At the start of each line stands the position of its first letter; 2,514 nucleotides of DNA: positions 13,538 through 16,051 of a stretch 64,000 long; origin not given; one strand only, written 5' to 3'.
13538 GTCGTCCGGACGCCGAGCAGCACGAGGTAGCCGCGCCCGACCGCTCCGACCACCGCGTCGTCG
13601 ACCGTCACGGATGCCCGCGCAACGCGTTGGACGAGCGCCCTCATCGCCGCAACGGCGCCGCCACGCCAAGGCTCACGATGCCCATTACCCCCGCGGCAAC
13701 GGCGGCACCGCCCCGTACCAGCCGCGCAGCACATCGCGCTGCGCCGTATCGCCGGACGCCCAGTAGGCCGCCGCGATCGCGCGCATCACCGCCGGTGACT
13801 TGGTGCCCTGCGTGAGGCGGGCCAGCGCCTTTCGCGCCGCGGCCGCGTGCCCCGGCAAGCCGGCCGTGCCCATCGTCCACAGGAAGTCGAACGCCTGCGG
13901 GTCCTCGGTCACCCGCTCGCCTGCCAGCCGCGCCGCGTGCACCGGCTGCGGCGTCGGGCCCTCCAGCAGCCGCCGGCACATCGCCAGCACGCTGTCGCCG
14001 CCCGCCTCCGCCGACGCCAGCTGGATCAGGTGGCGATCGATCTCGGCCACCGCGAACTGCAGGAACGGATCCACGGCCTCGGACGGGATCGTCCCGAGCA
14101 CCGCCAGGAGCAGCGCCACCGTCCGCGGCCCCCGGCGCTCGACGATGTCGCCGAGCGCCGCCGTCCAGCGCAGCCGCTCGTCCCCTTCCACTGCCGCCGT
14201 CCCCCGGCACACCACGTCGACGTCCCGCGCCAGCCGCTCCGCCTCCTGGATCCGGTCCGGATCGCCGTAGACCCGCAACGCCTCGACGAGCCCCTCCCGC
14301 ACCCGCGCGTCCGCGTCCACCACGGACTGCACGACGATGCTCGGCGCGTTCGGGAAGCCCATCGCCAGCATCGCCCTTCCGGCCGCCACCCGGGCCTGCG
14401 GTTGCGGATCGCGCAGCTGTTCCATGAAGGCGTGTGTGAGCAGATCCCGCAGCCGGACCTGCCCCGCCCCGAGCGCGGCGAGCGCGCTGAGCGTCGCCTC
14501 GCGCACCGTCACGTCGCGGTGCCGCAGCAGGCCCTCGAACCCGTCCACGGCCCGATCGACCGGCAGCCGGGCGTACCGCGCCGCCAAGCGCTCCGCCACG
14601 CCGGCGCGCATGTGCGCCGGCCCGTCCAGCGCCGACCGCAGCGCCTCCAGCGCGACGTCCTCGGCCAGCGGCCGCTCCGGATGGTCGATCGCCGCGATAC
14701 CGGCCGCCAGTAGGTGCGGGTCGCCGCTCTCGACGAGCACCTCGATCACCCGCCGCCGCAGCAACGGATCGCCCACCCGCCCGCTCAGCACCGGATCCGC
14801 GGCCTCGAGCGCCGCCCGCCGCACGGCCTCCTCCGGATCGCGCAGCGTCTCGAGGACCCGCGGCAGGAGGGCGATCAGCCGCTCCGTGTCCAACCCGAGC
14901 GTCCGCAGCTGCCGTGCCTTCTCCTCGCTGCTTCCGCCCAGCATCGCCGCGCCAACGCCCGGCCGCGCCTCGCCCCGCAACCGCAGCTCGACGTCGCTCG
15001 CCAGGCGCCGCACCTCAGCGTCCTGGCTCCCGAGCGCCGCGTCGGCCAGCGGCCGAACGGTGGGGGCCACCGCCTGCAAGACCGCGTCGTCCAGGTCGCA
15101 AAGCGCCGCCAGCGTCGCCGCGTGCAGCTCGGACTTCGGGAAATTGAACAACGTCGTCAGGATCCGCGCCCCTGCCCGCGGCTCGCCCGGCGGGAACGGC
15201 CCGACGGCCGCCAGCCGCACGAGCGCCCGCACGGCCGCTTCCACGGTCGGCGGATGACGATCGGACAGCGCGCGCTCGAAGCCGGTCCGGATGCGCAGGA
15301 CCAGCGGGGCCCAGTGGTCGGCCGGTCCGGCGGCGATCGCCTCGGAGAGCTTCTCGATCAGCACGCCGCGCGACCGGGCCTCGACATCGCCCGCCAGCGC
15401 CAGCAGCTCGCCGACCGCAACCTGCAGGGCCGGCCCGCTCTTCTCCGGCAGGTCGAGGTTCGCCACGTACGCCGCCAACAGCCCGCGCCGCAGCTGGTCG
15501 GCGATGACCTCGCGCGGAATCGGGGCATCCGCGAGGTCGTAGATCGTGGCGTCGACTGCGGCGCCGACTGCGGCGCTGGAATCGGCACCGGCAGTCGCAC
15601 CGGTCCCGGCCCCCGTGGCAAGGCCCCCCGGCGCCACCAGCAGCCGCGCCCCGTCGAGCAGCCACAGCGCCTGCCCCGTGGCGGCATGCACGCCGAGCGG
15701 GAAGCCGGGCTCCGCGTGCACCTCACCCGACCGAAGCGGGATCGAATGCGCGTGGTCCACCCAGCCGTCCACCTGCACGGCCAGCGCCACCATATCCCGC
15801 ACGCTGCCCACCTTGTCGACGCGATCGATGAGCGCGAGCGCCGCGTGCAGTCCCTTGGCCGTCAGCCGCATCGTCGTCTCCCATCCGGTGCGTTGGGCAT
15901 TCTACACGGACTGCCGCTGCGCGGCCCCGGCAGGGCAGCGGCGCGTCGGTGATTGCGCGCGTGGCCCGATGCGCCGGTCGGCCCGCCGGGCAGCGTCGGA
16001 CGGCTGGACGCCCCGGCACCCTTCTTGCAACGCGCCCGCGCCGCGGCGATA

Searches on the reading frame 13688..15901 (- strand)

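Call 69: search_protein_families(library=pfam, proteins=[window:13688-15901:-], max_evalue=0.00001)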
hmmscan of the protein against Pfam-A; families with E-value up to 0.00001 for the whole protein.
window:13688-15901:- (738 aa): 2 families
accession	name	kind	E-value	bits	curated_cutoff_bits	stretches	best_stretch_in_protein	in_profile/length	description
PF13646.12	HEAT_2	-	1.5e-12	48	27.7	1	491-570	3-84/88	HEAT repeats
PF02985.28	HEAT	-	5.6e-11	42.1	23.5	0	345-367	1-23/31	HEAT repeat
